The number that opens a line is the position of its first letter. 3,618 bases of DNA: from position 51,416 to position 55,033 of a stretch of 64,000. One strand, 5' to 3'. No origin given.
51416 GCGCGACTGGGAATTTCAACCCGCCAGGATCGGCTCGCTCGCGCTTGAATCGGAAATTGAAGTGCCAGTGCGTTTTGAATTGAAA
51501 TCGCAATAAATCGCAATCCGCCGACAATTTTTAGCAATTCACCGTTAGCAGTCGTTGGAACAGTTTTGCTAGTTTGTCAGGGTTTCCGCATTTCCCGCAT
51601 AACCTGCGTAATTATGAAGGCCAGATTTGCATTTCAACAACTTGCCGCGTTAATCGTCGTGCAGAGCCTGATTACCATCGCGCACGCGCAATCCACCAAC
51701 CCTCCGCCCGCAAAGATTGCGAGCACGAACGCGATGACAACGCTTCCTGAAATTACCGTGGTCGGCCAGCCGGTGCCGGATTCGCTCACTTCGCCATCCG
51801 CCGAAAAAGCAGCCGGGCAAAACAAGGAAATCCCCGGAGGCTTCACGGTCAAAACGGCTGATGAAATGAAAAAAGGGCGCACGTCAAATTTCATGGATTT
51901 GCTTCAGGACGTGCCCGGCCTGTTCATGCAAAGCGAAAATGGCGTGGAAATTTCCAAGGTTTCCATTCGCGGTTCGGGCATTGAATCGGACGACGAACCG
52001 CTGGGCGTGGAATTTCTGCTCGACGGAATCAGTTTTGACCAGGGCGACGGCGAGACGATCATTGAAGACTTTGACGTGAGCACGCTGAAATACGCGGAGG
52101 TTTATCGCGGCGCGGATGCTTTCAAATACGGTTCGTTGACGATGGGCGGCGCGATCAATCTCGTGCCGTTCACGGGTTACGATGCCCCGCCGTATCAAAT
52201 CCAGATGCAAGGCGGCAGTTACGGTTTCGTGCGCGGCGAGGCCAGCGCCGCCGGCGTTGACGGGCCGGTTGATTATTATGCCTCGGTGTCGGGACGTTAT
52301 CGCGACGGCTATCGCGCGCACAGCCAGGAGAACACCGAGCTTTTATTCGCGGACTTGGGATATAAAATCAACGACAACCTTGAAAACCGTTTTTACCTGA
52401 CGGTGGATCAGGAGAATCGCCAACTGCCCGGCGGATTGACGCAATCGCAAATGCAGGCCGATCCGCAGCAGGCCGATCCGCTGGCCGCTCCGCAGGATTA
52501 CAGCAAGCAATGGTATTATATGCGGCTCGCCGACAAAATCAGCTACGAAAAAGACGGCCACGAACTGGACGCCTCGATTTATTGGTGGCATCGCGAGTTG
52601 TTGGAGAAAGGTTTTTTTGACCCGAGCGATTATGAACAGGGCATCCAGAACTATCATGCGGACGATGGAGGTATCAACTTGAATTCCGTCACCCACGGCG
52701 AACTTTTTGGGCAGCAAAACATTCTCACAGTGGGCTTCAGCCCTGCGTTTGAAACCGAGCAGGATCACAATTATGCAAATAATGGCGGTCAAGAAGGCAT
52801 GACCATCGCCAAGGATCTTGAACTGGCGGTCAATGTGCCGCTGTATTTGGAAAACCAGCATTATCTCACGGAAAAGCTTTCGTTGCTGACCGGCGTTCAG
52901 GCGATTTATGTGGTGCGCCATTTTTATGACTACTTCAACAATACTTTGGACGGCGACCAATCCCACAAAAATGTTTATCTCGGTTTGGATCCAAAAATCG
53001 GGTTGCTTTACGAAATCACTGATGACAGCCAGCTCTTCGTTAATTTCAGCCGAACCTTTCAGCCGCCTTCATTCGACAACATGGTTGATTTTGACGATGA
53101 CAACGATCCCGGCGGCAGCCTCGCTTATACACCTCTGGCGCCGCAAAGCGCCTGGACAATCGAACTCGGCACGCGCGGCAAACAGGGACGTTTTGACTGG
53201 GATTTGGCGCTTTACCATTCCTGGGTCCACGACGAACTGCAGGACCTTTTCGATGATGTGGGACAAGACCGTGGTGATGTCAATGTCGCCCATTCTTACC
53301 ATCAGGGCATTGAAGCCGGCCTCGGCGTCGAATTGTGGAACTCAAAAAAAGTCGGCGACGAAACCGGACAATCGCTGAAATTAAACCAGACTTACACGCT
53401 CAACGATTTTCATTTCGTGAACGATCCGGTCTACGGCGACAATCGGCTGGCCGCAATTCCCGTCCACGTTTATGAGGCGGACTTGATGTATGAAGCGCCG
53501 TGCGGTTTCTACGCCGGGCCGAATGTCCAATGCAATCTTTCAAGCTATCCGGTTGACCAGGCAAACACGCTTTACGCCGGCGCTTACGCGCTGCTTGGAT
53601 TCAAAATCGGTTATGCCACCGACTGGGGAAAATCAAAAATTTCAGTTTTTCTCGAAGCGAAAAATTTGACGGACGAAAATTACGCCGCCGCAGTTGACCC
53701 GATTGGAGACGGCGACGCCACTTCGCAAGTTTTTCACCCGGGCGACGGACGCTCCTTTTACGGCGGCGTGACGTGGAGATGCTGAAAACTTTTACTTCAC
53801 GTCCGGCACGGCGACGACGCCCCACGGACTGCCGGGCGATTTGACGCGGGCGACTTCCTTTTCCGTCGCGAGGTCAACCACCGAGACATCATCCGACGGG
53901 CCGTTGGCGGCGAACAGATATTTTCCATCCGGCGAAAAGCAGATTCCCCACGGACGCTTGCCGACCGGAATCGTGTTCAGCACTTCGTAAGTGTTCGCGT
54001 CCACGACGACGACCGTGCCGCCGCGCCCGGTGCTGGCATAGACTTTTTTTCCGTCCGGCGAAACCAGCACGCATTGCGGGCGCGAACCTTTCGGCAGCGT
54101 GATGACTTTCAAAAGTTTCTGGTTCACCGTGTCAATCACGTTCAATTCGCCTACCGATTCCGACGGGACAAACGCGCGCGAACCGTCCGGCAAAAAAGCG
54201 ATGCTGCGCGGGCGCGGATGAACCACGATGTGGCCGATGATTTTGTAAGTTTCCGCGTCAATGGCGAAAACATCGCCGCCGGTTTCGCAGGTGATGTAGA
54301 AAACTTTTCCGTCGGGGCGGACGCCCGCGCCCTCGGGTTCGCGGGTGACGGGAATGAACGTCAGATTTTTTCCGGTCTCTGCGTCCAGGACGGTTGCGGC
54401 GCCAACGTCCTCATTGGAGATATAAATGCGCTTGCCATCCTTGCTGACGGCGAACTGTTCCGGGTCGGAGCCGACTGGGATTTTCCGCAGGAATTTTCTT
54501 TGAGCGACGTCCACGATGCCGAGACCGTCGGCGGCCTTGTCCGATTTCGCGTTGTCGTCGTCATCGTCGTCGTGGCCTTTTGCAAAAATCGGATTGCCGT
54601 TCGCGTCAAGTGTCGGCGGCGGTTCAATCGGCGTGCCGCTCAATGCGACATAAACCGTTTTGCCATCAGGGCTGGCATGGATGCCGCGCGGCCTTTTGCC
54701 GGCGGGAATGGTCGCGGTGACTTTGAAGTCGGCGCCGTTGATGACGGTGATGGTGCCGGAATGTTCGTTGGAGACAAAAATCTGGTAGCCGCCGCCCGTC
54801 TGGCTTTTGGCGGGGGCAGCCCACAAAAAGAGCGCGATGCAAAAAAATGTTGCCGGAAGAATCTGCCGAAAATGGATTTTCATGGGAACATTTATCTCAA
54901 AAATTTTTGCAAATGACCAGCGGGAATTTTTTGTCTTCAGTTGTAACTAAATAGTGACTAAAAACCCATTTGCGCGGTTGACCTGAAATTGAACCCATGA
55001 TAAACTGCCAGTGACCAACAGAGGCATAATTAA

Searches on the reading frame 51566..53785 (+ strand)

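Call 10: search_protein_families(library=pfam, proteins=[window:51566-53785:+], max_evalue=0.001)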
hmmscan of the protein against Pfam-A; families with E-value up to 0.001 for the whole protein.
window:51566-53785:+ (739 aa): 2 families
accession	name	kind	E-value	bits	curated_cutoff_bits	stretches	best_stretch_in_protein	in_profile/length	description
PF00593.30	TonB_dep_Rec_b-barrel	-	9e-34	118.5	27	1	252-701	55-436/436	TonB dependent receptor-like, beta-barrel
PF07715.20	Plug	-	3e-16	60.3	23.9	1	86-196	2-107/107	TonB-dependent Receptor Plug Domain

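Call 13: search_protein_families(library=ncbifam, proteins=[window:51566-53785:+], max_evalue=0.01)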
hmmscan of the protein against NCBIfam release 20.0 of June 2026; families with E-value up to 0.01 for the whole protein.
window:51566-53785:+ (739 aa): 12 families
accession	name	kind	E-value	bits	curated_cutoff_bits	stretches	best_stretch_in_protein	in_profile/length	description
NF041535.1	TonB_rec_PqqU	equivalog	1.1e-47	162.8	1200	1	85-736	12-670/676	TonB-dependent receptor PqqU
TIGR01786.1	TonB-hemlactrns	subfamily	1.1e-20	73.6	323.75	2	80-199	11-131/719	TonB-dependent hemoglobin/transferrin/lactoferrin family receptor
TIGR01785.1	TonB-hemin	subfamily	3.1e-17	62.3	316.85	1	85-735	14-673/677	TonB-dependent heme/hemoglobin receptor family protein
NF007926.1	PRK10641.1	equivalog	2.9e-09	36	836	1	93-228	48-178/617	TonB-dependent vitamin B12 receptor BtuB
TIGR01779.1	TonB-B12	equivalog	5e-09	35.2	599.7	1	95-252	51-205/614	TonB-dependent vitamin B12 receptor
NF007349.0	PRK09840.1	equivalog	1.4e-07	29.9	686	1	475-731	516-752/760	catecholate siderophore receptor Fiu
TIGR01782.1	TonB-Xanth-Caul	subfamily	2.7e-06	25.9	310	1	604-709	738-842/868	TonB-dependent receptor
NF038079.1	TonB_sider_MxcH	equivalog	1.6e-05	23.2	925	1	148-243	185-280/792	TonB-dependent siderophore myxochelin receptor MxcH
NF007478.2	PRK10064.1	equivalog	1.9e-05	23.1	745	1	85-200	43-156/663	catecholate siderophore receptor CirA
NF049946.1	TonB_dep_CU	exception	7.6e-05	21.2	700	1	426-502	399-475/683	TonB-dependent receptor, CU motif-type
TIGR04056.1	OMP_RagA_SusC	subfamily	0.0025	16.2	368.25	0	97-190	102-192/981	SusC/RagA family TonB-linked outer membrane protein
NF010010.0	PRK13483.1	equivalog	0.003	15.6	927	0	83-200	44-161/660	ligand-gated channel protein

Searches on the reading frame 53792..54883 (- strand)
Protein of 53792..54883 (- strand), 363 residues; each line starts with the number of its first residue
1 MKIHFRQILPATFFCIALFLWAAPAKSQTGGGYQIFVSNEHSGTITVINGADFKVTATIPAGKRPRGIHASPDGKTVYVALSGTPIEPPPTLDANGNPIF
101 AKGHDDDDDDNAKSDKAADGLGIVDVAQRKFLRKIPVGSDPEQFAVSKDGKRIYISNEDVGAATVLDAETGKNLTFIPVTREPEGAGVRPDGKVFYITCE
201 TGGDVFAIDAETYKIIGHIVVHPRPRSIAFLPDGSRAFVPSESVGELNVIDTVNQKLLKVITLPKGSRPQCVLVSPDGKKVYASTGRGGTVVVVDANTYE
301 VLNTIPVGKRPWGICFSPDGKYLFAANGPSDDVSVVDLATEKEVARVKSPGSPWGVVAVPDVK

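Call 10: search_protein_families(library=pfam, proteins=[window:53792-54883:-], max_evalue=0.001)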
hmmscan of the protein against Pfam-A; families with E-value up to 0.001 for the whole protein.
window:53792-54883:- (363 aa): 12 families
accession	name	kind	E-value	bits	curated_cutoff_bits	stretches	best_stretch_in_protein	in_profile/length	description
PF21783.3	YNCE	-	6.1e-17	62.4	27.1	1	248-314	264-331/339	YNCE-like beta-propeller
PF10282.15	Lactonase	-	9.9e-15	55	21.7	1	225-339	193-321/344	Lactonase, 7-bladed beta-propeller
PF25174.1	Beta-prop_THOC3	-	1.2e-14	54.4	305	1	270-348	50-127/272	THOC3 beta-propeller domain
PF02239.22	Cytochrom_D1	-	5.3e-14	52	25.5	1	193-307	5-117/368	Cytochrome D1 heme domain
PF23414.1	Beta-prop_EML_2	-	1.4e-12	48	90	1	248-327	23-100/266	Echinoderm microtubule-associated protein second beta-propeller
PF07676.18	PD40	-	1.9e-08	34.5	20.9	0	144-156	14-26/38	WD40-like Beta Propeller Repeat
PF16819.11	DUF5074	-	5.9e-07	29.3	27.2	0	277-327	152-200/353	Domain of unknown function (DUF5074)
PF08450.18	SGL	-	1.3e-06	28.7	26.3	0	289-343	115-168/246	SMP-30/Gluconolactonase/LRE-like region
PF00400.38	WD40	-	2.7e-05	25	27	0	312-330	15-30/39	WD domain, G-beta repeat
PF24817.1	WD40_WDHD1_1st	-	0.00022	20.9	109.9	0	314-350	228-263/291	WDHD1 first WD40 domain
PF24814.1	WD40_Prp19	-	0.00083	18.9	320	0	246-348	114-216/281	Prp19 WD40 domain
PF06433.17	Me-amine-dh_H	-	0.00095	18.6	21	0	289-340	67-127/343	Methylamine dehydrogenase heavy chain (MADH)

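Call 13: search_protein_families(library=ncbifam, proteins=[window:53792-54883:-], max_evalue=0.01)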
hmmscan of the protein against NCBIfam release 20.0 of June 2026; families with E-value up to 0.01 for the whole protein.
window:53792-54883:- (363 aa): 14 families
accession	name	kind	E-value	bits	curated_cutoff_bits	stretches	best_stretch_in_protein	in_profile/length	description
TIGR03866.1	PQQ_ABC_repeats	subfamily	2.9e-75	253.2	287.3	2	118-359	62-309/310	PQQ-dependent catabolism-associated beta-propeller protein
TIGR02276.1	beta_rpt_yvtn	repeat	6.3e-56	186.1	27.85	5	276-317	1-42/42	beta-propeller repeat protein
NF052340.1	hydrazine_beta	equivalog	9.4e-37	126.9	560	4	269-355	35-121/372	hydrazine synthase subunit beta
NF052460.1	L-NosZ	equivalog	2.1e-31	109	700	3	189-361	51-226/480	clade III lactonase-type nitrous-oxide reductase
NF052342.1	hydrazine_BC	exception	3.5e-27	94.9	1250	4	107-253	49-199/690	hydrazine synthase subunit beta-gamma fusion subunit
NF052280.1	7_blade_YncE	equivalog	7.6e-25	87.4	400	3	229-325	222-315/338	7-bladed beta-propeller protein YncE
TIGR03907.1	QH_beta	equivalog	1.6e-16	60.4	223.2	1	246-329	12-101/338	quinohemoprotein amine dehydrogenase subunit beta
NF048007.1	MmpL3Stblzr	equivalog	7.7e-16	58.2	600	2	228-362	138-279/366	MmpL3/TtfA transport complex stabilizer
NF038117.1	choice_anch_I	subfamily_domain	7e-14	51.5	300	2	39-172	71-208/458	choice-of-anchor I family protein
TIGR04244.1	nitrous_NosZ_RR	equivalog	9.4e-09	34.3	625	1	289-342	292-348/627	TAT-dependent nitrous-oxide reductase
NF038015.2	AztD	exception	4.2e-07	29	400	0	110-229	227-352/356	zinc metallochaperone AztD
TIGR04246.1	nitrous_NosZ_Gp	equivalog_domain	2.3e-06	26.2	625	0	291-337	253-300/578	Sec-dependent nitrous-oxide reductase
TIGR03606.1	non_repeat_PQQ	subfamily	3.9e-05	22.7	434.55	0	267-302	405-440/454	glucose/sorbosone family PQQ-dependent dehydrogenase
TIGR02658.1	TTQ_MADH_Hv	equivalog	0.00013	20.9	454.45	0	110-176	276-343/358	methylamine dehydrogenase (amicyanin) large subunit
